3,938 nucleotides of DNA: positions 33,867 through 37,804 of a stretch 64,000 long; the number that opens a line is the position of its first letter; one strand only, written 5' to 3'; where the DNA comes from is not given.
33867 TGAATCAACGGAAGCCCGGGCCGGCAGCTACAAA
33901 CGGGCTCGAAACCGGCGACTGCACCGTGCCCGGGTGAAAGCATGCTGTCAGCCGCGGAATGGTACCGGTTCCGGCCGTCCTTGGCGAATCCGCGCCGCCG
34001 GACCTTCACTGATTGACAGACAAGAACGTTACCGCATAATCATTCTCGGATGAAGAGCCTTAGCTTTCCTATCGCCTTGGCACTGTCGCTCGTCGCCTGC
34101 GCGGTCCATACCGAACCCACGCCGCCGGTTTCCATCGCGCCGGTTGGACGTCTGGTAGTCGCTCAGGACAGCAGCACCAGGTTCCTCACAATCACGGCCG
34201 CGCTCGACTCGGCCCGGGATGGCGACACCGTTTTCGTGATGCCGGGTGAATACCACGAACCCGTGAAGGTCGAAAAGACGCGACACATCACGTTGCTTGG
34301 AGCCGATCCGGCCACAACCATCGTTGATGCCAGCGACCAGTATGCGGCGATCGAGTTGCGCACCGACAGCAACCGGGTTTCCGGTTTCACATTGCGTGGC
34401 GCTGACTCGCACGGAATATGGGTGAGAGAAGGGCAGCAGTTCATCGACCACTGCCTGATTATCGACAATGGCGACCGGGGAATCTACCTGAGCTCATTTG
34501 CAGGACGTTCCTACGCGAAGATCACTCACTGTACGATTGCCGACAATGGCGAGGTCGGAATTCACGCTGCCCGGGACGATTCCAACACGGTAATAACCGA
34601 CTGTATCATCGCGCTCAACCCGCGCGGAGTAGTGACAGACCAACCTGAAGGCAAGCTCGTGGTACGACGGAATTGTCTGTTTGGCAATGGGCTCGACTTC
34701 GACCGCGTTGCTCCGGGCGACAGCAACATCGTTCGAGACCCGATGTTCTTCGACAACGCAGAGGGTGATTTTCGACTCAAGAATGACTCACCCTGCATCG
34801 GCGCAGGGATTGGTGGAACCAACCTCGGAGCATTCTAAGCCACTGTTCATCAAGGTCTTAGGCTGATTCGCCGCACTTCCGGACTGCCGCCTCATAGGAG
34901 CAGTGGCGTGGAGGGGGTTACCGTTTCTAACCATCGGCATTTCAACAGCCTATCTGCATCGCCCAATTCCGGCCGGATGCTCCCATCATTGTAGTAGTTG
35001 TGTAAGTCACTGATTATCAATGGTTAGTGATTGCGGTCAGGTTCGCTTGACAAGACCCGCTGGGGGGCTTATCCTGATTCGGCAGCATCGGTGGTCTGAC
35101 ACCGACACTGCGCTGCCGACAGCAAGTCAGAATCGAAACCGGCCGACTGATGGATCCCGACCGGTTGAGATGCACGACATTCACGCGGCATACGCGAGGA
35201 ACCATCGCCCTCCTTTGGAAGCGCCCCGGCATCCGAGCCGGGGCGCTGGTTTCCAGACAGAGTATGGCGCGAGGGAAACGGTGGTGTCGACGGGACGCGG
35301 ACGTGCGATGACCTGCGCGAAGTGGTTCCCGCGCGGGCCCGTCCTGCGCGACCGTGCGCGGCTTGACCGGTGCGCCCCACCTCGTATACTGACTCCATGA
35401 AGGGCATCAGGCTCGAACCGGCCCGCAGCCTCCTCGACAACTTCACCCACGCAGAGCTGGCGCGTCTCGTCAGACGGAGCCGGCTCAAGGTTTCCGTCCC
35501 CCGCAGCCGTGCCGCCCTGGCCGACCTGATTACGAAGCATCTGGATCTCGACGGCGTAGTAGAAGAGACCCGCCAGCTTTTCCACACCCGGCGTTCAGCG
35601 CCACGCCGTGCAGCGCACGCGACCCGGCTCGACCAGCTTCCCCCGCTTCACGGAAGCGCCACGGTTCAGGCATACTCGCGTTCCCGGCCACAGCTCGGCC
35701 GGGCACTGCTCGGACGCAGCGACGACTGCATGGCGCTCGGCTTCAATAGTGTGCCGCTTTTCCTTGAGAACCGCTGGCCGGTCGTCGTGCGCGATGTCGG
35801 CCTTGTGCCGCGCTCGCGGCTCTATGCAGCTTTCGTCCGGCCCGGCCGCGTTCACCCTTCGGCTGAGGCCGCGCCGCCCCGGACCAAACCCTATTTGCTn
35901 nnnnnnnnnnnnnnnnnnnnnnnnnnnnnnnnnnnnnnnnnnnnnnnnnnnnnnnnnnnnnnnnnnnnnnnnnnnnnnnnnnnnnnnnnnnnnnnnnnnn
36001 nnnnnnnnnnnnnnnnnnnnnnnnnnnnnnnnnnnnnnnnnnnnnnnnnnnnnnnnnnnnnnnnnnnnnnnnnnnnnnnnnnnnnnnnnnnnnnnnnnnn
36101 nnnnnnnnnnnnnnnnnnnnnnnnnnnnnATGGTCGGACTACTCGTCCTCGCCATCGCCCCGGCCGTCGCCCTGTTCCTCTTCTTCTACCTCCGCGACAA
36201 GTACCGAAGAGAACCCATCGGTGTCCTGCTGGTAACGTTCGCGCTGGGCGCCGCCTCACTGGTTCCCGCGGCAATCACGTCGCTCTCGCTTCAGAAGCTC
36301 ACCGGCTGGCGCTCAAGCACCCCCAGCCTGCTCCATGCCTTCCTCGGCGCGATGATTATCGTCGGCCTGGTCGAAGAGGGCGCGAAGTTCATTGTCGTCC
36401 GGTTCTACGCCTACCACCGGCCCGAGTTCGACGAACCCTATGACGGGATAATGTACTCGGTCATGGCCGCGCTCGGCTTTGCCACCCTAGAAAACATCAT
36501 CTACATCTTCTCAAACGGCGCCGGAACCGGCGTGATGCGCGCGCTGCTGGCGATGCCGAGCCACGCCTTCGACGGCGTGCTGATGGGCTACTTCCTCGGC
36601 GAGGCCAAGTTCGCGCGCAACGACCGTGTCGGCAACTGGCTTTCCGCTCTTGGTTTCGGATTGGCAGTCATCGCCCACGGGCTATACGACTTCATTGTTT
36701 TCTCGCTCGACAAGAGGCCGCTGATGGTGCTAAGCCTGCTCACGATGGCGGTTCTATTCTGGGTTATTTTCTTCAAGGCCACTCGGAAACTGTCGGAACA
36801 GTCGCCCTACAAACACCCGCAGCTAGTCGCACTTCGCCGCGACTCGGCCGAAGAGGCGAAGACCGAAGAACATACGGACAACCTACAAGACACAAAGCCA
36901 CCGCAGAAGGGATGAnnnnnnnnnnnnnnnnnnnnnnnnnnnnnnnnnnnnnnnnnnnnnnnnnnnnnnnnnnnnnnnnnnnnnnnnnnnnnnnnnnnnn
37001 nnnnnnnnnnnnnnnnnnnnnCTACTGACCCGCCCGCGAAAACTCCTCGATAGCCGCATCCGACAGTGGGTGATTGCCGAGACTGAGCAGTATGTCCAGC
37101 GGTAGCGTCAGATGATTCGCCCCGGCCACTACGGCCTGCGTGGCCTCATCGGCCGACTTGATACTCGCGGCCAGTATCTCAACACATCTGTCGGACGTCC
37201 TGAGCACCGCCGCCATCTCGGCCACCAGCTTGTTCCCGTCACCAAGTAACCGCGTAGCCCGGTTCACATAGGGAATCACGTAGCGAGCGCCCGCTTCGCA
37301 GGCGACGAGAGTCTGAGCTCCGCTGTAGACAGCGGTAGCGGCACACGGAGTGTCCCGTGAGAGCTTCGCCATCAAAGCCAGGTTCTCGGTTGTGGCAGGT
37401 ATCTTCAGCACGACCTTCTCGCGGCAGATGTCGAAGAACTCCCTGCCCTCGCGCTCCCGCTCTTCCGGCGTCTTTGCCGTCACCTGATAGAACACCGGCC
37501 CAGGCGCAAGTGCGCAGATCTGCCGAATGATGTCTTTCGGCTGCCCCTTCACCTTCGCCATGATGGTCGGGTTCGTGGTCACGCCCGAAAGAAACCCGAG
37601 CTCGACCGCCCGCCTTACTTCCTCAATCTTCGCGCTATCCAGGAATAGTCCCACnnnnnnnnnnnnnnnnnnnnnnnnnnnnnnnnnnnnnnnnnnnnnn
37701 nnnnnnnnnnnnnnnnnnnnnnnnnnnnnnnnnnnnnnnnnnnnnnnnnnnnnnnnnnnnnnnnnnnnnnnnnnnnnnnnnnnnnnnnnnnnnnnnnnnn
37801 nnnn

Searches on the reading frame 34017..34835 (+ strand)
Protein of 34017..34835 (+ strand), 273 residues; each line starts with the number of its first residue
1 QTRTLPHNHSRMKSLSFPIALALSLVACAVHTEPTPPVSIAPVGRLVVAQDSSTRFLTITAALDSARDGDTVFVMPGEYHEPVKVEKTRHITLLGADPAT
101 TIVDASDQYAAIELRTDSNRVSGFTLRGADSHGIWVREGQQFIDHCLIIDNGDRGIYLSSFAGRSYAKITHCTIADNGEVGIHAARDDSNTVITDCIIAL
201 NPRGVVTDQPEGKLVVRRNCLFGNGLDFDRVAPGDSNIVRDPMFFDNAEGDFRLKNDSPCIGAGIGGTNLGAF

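Call 89: search_protein_families(library=pfam, proteins=[window:34017-34835:+], max_evalue=0.00001)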
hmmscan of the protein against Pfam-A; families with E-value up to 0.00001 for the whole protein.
window:34017-34835:+ (273 aa): 2 families
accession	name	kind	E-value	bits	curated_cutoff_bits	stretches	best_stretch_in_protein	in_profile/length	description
PF13229.12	Beta_helix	-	9.3e-15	55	25.9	1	111-247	2-137/158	Right handed beta helix region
PF05048.19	NosD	-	2e-08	34.4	23.6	1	105-227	56-175/212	Periplasmic copper-binding protein (NosD)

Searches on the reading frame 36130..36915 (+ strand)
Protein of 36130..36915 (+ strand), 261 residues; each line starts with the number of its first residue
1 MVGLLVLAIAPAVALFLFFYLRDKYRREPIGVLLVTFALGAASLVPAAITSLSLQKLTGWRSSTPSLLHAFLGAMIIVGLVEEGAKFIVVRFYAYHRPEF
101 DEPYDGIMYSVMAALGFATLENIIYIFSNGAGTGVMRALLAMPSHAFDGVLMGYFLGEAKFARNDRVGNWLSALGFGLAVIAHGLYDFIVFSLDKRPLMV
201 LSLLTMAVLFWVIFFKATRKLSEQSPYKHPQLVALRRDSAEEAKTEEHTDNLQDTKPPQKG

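Call 8: search_protein_families(library=pfam, proteins=[window:36130-36915:+], max_evalue=0.01)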
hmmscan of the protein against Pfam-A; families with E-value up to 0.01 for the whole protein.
window:36130-36915:+ (261 aa): 3 families
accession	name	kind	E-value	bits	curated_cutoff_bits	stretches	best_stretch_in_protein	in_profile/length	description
PF13367.11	PrsW-protease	-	2.3e-38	132.1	23.5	1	28-212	1-195/196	PrsW family intramembrane metalloprotease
PF10086.14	YhfC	-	0.0015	18.5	24.2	1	12-109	4-99/222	YhfC intramembrane metalloprotease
PF13567.11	DUF4131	-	0.0021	18.2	31.6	0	170-232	8-66/165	Domain of unknown function (DUF4131)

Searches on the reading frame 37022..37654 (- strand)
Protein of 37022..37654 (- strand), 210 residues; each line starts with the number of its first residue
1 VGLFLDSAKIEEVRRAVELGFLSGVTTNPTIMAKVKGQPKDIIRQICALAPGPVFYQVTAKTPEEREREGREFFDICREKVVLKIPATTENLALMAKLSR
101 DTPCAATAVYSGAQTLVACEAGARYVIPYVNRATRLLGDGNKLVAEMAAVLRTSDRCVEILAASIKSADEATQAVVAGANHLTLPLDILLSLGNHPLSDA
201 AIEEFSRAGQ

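Call 8: search_protein_families(library=pfam, proteins=[window:37022-37654:-], max_evalue=0.01)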
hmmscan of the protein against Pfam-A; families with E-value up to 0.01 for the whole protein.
window:37022-37654:- (210 aa): 1 family
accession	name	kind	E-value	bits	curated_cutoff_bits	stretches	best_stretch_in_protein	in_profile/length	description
PF00923.25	TAL_FSA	-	1.1e-34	120.6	27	1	3-201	1-241/285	Transaldolase/Fructose-6-phosphate aldolase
